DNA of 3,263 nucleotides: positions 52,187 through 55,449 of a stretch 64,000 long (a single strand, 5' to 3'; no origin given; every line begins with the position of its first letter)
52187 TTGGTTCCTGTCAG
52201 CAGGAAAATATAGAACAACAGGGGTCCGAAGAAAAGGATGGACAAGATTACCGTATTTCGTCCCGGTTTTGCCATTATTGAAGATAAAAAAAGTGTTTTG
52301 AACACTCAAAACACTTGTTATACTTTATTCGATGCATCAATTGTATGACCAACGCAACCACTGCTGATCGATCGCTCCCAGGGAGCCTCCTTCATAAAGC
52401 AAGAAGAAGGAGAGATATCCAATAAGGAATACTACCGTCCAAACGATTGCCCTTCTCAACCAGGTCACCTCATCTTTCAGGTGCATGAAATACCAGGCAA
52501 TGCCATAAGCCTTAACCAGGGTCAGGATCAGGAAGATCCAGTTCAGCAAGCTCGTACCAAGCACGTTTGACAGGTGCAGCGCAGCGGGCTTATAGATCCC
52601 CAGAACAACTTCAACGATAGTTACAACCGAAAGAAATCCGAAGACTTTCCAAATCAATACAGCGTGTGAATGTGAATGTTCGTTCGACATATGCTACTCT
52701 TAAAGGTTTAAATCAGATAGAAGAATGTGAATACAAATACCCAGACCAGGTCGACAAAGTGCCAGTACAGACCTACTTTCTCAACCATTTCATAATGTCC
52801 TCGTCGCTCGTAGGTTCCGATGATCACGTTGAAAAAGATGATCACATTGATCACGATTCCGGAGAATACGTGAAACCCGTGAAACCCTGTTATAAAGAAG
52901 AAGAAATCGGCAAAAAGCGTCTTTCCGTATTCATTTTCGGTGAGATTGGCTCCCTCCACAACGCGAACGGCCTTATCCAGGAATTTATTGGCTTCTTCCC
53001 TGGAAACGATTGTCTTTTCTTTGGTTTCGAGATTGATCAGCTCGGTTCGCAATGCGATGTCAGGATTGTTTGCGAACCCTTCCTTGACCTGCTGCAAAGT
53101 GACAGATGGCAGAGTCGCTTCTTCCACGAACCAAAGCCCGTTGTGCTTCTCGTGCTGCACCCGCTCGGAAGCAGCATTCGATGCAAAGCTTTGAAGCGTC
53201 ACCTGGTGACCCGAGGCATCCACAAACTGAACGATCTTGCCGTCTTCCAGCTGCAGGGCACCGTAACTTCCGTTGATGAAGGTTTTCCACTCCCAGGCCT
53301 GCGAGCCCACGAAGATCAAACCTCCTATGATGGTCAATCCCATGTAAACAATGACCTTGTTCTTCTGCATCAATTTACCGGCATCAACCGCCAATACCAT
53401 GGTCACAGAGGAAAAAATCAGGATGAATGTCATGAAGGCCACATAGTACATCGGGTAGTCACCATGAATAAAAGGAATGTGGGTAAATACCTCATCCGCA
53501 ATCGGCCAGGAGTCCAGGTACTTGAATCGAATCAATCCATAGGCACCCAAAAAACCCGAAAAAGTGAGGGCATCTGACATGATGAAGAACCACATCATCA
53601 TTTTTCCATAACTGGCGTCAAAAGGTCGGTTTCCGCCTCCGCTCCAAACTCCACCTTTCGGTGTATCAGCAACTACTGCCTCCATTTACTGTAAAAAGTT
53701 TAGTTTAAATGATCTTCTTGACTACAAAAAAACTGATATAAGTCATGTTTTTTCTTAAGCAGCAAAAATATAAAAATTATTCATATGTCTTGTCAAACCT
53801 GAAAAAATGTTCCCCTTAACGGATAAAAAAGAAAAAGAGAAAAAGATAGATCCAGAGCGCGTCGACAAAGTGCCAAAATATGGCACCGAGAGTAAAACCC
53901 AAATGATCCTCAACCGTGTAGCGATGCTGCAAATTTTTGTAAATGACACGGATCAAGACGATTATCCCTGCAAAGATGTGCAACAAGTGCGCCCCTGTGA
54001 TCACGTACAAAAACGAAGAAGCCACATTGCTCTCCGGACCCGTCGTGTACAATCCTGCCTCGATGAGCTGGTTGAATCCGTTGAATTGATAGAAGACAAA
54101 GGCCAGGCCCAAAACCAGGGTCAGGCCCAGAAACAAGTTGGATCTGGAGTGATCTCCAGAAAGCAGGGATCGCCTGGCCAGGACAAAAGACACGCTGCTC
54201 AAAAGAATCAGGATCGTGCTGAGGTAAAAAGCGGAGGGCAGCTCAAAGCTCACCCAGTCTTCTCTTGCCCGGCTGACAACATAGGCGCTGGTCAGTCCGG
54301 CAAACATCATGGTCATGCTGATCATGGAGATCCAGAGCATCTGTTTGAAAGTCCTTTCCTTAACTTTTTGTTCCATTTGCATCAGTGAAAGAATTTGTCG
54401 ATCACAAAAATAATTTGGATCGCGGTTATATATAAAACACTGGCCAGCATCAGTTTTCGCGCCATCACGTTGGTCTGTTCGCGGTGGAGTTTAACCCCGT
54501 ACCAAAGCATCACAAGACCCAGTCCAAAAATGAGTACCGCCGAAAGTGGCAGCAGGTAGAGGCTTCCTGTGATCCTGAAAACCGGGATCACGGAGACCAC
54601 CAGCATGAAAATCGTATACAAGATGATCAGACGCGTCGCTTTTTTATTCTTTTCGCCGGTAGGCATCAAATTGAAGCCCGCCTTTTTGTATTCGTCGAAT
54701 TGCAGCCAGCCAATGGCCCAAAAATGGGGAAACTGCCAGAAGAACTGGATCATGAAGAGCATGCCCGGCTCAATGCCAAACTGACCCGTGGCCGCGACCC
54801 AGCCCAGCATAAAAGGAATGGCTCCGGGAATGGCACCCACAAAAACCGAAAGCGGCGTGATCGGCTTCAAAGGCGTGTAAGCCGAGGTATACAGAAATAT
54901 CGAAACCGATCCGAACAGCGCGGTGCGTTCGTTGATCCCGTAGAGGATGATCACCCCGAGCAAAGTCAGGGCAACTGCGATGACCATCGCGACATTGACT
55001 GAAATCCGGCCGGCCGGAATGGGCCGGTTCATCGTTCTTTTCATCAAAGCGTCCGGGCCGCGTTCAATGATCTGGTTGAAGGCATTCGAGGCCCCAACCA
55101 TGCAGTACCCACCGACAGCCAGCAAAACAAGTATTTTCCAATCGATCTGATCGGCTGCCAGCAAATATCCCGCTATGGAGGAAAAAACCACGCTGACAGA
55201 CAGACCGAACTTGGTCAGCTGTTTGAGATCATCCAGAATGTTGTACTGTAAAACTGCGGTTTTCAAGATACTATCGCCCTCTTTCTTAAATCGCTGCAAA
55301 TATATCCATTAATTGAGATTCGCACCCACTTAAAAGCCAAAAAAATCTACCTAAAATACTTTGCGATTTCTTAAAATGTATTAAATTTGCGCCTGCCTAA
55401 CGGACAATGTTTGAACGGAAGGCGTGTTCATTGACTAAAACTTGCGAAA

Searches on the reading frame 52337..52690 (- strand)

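Call 82: search_protein_families(library=pfam, max_evalue=0.001, proteins=[window:52337-52690:-])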
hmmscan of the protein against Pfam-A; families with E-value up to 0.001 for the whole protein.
window:52337-52690:- (117 aa): 1 family
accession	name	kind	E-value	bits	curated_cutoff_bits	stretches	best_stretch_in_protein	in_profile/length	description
PF03626.19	COX4_pro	-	8e-15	55.4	28.9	1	14-92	1-70/72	Prokaryotic Cytochrome C oxidase subunit IV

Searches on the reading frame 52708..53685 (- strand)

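Call 82: search_protein_families(library=pfam, max_evalue=0.001, proteins=[window:52708-53685:-])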
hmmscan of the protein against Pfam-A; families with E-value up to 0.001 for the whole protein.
window:52708-53685:- (325 aa): 1 family
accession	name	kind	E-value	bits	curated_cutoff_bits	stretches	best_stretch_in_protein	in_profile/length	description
PF00510.24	COX3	-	6.3e-09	36.5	23.8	1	256-324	188-255/258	Cytochrome c oxidase subunit III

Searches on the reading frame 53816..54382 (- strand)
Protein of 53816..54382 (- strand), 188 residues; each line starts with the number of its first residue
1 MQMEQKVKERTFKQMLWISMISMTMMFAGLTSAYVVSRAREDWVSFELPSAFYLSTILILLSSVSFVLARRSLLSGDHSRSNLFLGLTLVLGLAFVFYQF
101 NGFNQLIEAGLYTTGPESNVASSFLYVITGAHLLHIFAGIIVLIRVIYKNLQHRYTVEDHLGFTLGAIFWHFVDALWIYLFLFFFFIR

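Call 82: search_protein_families(library=pfam, max_evalue=0.001, proteins=[window:53816-54382:-])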
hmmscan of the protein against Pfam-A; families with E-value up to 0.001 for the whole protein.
window:53816-54382:- (188 aa): 1 family
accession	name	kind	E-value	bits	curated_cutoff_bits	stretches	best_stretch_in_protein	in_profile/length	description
PF00510.24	COX3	-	5.8e-17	62.8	23.8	1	53-186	128-255/258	Cytochrome c oxidase subunit III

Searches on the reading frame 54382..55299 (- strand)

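Call 82: search_protein_families(library=pfam, max_evalue=0.001, proteins=[window:54382-55299:-])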
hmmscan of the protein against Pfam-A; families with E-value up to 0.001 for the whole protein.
window:54382-55299:- (305 aa): 1 family
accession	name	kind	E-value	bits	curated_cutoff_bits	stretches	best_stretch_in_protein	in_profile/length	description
PF01040.23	UbiA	-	9.1e-57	192.6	34.2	1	37-284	1-244/250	UbiA prenyltransferase family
